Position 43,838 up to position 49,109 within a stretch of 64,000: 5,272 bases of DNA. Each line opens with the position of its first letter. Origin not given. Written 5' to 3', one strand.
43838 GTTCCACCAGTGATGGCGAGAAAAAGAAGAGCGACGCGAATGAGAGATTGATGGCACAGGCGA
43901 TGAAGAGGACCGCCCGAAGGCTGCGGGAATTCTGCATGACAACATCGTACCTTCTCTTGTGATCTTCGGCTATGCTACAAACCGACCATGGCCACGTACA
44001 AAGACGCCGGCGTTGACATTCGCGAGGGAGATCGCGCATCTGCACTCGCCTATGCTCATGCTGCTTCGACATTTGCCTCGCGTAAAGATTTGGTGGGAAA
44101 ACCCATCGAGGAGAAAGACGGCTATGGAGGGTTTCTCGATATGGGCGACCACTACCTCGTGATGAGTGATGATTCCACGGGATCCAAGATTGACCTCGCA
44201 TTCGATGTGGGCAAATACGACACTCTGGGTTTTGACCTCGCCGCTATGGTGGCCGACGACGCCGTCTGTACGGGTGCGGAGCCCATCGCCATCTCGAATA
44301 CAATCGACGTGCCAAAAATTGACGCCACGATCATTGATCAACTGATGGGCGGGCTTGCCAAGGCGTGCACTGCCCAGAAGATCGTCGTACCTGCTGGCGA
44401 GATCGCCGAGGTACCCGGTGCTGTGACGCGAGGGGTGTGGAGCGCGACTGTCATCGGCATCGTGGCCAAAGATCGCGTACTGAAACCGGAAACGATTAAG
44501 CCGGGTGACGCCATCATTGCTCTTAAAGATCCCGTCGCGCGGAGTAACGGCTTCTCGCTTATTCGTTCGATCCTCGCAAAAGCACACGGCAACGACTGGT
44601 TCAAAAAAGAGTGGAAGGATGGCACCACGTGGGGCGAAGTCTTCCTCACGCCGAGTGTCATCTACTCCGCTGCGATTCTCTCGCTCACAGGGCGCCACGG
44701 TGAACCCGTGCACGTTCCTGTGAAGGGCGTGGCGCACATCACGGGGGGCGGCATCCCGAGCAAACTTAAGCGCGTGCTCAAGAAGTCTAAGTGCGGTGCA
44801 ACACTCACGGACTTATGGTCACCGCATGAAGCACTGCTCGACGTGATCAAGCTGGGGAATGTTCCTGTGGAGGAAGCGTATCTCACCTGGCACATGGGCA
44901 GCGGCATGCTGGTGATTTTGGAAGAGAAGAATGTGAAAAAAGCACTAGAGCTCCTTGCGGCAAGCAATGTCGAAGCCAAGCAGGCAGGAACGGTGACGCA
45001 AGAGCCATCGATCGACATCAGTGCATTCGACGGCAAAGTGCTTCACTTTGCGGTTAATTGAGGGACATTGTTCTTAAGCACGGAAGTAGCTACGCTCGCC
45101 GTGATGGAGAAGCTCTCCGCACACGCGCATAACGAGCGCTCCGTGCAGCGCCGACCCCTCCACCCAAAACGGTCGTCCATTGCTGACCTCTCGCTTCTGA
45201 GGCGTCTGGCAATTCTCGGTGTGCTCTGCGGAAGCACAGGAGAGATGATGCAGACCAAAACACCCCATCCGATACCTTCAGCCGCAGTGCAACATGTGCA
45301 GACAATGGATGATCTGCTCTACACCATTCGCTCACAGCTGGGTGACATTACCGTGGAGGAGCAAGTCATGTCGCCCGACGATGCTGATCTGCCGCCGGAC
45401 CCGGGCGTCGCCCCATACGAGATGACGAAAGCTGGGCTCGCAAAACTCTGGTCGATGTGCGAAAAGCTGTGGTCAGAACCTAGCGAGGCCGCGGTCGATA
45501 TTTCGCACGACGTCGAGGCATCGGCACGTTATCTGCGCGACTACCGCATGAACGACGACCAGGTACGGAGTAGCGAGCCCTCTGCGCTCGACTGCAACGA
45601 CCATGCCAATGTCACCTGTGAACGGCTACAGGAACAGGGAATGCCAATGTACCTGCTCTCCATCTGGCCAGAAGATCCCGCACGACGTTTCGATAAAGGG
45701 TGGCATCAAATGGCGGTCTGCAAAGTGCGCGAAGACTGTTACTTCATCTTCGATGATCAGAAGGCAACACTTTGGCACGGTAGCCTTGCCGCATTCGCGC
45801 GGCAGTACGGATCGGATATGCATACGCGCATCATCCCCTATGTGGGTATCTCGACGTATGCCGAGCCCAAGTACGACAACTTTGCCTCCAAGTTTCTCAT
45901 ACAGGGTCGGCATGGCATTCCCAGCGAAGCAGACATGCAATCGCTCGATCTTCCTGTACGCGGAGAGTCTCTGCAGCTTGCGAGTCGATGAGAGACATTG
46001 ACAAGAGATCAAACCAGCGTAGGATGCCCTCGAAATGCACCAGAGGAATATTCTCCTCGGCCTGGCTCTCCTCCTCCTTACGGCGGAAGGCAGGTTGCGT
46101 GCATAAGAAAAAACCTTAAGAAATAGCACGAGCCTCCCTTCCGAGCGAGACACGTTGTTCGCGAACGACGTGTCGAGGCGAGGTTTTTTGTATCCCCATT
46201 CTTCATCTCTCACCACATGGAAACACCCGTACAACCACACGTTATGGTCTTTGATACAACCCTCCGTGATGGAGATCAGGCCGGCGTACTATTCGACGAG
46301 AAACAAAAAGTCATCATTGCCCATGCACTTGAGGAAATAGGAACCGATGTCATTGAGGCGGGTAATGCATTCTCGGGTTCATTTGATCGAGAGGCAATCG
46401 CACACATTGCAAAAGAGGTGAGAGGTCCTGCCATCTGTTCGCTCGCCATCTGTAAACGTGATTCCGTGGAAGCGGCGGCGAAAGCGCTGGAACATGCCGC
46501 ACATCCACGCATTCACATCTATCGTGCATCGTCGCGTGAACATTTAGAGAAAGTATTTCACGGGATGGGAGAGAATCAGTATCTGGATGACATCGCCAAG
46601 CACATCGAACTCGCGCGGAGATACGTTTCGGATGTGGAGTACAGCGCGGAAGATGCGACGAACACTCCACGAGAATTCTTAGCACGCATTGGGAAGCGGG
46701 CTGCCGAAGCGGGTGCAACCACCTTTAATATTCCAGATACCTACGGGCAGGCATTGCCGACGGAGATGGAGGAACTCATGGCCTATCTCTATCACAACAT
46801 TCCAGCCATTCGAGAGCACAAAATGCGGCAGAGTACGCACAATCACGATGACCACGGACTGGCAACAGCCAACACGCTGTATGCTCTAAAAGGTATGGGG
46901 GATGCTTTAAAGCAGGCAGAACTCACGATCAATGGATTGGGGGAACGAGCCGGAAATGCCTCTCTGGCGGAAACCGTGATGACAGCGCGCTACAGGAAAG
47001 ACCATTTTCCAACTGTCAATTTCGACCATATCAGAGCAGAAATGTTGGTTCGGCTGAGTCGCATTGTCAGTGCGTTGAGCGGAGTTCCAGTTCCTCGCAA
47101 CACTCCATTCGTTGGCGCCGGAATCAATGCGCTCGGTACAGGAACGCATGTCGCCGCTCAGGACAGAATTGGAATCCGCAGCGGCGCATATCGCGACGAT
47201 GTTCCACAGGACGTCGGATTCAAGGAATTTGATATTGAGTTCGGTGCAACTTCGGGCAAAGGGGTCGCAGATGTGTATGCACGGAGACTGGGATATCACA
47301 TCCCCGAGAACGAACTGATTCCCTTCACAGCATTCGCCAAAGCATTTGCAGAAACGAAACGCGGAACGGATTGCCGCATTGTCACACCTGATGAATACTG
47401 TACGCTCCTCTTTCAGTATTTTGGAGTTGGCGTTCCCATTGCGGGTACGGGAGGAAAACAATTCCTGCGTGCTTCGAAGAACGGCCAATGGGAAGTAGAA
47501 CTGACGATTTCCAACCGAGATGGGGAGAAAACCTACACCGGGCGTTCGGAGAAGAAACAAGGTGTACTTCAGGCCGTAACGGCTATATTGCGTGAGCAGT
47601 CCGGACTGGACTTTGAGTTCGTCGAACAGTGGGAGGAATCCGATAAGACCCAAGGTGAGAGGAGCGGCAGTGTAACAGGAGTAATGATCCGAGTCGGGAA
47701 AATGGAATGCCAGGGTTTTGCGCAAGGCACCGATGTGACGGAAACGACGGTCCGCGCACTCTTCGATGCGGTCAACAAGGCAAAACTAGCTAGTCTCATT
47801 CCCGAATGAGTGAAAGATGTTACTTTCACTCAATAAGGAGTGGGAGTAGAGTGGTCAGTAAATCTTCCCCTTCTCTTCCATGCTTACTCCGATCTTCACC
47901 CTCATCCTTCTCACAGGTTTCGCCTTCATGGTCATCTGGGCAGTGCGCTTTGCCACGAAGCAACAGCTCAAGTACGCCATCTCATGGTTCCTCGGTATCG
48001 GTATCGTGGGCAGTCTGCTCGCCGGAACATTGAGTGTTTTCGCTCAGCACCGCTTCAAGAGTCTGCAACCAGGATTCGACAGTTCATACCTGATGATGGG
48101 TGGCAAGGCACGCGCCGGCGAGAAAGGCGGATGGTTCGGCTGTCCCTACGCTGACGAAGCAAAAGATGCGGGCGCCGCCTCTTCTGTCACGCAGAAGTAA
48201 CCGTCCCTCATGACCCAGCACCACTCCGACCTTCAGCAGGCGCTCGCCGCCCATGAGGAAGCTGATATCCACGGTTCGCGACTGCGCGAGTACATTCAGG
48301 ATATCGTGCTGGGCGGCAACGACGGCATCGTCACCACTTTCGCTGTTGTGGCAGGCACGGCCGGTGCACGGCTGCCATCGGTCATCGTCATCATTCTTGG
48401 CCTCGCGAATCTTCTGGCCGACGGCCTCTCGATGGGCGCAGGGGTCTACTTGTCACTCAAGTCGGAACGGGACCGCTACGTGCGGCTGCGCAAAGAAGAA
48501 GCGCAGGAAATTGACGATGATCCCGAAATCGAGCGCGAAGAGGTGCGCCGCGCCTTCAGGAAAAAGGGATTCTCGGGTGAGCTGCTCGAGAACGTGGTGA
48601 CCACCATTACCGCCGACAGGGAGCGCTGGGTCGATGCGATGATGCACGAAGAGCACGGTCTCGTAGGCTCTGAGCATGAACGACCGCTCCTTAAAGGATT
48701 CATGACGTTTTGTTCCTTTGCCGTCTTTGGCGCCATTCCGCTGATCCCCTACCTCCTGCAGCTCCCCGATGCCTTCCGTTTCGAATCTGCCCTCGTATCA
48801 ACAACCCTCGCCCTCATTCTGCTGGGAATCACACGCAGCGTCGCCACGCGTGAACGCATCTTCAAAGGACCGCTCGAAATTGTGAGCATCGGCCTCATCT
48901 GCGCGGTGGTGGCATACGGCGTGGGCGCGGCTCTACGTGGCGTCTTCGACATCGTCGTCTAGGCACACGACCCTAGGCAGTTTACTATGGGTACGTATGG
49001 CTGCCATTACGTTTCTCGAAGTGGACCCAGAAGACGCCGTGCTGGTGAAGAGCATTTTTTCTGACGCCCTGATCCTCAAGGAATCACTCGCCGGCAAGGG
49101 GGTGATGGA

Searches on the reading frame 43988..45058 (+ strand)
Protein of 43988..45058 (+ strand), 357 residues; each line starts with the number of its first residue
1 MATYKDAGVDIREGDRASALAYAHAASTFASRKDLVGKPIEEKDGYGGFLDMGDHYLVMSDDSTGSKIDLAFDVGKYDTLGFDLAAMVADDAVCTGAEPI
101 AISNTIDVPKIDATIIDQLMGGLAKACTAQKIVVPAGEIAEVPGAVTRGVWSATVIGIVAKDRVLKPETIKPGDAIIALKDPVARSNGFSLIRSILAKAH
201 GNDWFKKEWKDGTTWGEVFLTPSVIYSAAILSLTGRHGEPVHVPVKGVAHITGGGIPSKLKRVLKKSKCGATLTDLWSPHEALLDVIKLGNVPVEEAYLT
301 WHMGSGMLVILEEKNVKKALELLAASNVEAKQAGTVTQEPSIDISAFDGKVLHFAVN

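Call 83: search_protein_families(library=pfam, proteins=[window:43988-45058:+], max_evalue=0.001)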
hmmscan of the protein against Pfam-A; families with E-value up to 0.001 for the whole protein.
window:43988-45058:+ (357 aa): 2 families
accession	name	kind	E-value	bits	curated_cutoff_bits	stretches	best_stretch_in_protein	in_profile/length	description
PF02769.27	AIRS_C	-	1.2e-19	71.4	23.1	1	171-343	1-152/156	AIR synthase related protein, C-terminal domain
PF00586.29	AIRS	-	3.8e-14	53.5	24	1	51-159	8-112/112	AIR synthase related protein, N-terminal domain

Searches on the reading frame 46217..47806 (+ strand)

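Call 23: search_protein_families(library=pfam, proteins=[window:46217-47806:+], max_evalue=0.001)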
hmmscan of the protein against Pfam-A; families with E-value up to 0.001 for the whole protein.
window:46217-47806:+ (530 aa): 2 families
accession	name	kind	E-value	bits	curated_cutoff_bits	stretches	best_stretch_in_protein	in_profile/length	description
PF00682.25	HMGL-like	-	1.1e-63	215.5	29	1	9-273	2-254/260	HMGL-like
PF08502.15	LeuA_dimer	-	0.00073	19.9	24.9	0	444-522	53-130/131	LeuA allosteric (dimerisation) domain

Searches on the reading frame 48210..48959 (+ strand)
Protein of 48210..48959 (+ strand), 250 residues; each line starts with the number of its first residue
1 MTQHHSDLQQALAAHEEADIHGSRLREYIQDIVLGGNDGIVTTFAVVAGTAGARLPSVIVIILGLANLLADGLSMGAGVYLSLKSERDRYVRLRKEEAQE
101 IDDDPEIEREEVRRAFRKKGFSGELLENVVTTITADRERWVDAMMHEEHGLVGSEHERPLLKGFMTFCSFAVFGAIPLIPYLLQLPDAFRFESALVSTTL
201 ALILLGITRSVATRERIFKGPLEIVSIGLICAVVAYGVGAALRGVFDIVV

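Call 23: search_protein_families(library=pfam, proteins=[window:48210-48959:+], max_evalue=0.001)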
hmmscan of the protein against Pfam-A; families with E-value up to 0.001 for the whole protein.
window:48210-48959:+ (250 aa): 1 family
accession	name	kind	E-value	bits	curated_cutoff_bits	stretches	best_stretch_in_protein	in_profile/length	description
PF01988.24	VIT1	-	1.5e-63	214.9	28.1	1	29-239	1-213/214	VIT family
